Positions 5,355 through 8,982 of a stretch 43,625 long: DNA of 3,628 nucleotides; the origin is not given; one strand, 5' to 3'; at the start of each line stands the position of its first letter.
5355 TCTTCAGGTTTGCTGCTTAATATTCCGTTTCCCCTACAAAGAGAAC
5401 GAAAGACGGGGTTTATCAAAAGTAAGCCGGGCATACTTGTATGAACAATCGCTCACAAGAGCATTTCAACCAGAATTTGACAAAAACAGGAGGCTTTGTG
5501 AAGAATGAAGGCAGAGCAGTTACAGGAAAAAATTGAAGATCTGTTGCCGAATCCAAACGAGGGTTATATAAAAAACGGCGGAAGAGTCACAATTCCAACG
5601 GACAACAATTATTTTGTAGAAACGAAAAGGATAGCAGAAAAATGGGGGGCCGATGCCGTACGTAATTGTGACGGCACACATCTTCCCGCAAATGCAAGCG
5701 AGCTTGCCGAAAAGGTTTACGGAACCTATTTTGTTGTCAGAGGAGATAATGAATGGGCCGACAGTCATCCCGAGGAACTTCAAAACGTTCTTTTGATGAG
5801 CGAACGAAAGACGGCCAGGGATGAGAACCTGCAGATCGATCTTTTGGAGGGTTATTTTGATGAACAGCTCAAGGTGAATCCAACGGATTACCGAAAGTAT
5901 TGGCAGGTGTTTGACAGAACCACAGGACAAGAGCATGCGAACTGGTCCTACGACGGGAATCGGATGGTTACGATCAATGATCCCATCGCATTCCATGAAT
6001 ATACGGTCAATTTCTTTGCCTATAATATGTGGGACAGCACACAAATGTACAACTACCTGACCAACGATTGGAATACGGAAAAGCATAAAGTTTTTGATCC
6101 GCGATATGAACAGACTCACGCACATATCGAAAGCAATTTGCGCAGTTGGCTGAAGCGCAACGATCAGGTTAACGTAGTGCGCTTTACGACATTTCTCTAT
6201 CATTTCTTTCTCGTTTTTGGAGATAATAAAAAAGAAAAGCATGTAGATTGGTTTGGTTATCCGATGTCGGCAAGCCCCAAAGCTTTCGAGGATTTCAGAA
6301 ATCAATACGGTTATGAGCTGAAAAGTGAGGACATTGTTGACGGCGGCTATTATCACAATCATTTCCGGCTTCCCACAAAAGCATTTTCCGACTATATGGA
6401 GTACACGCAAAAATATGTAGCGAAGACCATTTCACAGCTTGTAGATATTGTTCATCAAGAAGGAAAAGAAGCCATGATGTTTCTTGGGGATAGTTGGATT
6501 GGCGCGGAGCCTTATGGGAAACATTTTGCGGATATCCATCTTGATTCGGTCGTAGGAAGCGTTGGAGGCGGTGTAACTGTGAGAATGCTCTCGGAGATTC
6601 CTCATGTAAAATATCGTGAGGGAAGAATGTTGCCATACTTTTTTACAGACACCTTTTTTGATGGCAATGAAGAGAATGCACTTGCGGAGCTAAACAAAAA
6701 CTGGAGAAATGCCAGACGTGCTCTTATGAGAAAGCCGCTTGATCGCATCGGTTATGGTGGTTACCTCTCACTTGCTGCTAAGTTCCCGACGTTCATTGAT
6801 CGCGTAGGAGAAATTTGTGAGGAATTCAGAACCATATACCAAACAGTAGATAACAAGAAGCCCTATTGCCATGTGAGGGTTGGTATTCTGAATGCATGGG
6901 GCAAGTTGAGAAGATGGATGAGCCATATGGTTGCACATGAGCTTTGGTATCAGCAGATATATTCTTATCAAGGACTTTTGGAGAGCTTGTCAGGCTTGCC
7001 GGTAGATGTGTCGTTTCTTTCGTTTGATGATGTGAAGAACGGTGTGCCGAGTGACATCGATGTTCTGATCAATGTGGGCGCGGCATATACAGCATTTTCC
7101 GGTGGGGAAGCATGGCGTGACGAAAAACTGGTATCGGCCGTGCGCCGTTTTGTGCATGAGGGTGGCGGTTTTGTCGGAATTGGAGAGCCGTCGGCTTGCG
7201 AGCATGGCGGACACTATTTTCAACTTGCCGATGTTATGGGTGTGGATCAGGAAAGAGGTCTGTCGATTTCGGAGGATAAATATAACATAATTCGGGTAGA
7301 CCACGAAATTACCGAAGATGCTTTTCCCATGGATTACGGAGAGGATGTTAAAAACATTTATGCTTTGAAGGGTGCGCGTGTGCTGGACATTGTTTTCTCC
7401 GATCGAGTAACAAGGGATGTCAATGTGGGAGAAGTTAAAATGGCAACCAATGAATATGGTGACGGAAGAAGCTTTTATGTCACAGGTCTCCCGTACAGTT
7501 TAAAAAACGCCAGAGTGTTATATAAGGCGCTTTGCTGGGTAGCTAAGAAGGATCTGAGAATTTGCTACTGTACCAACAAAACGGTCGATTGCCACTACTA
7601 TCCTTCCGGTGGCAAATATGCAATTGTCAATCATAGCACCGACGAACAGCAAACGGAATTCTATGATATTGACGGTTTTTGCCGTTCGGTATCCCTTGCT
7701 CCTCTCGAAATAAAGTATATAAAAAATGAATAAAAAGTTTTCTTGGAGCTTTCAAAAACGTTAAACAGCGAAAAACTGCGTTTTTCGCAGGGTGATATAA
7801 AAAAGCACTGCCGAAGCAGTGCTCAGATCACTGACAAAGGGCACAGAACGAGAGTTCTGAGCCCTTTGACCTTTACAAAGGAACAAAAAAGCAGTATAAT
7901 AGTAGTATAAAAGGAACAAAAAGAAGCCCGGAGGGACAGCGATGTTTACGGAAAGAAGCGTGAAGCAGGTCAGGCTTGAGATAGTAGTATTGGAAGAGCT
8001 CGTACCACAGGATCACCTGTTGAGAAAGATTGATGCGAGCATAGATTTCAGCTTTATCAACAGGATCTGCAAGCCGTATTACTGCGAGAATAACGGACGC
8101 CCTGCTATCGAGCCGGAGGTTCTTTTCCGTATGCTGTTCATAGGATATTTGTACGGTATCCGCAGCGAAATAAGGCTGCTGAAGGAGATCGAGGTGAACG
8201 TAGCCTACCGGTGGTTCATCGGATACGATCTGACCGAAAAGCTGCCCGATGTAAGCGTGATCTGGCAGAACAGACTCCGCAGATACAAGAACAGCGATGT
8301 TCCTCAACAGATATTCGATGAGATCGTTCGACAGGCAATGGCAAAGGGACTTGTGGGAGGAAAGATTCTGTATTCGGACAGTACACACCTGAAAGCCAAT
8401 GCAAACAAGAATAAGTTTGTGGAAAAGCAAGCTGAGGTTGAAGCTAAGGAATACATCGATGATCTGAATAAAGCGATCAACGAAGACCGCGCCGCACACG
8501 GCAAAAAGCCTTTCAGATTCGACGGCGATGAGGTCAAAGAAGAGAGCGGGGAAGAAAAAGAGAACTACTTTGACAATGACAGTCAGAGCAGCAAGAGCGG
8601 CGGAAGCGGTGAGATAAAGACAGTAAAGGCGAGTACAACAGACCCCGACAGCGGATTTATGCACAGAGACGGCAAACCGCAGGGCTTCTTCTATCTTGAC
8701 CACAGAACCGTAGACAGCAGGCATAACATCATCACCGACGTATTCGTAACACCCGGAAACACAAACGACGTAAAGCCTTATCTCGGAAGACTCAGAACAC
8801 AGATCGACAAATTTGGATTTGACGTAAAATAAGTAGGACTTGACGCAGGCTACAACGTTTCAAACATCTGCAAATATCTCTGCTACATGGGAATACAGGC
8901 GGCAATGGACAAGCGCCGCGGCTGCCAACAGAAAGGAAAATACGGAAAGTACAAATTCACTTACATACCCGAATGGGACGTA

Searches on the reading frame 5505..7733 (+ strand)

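Call 8: search_protein_families(library=pfam, proteins=[window:5505-7733:+], max_evalue=0.01)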
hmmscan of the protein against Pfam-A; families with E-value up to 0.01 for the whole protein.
window:5505-7733:+ (742 aa): 4 families
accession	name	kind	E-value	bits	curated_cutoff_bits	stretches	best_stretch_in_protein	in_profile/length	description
PF09508.16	Lact_bio_phlase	-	5.7e-197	654.8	26.6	1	26-456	1-434/434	Lacto-N-biose phosphorylase N-terminal TIM barrel domain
PF17385.8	LBP_M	-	2.3e-90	302.5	25.2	1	458-683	1-220/221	Lacto-N-biose phosphorylase central domain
PF17386.8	LBP_C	-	2.1e-20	72.8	26.6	1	687-739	1-53/53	Lacto-N-biose phosphorylase C-terminal domain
PF06283.17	ThuA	-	4.2e-05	24.3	33.4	1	518-659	51-184/209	Trehalose utilisation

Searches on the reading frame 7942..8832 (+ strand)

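Call 8: search_protein_families(library=pfam, proteins=[window:7942-8832:+], max_evalue=0.01)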
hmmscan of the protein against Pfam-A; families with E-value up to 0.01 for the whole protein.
window:7942-8832:+ (296 aa): 1 family
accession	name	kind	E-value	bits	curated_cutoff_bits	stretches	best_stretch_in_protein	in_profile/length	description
PF05598.16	DUF772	-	3.7e-21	75.3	23.1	1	52-128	1-74/74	Transposase domain (DUF772)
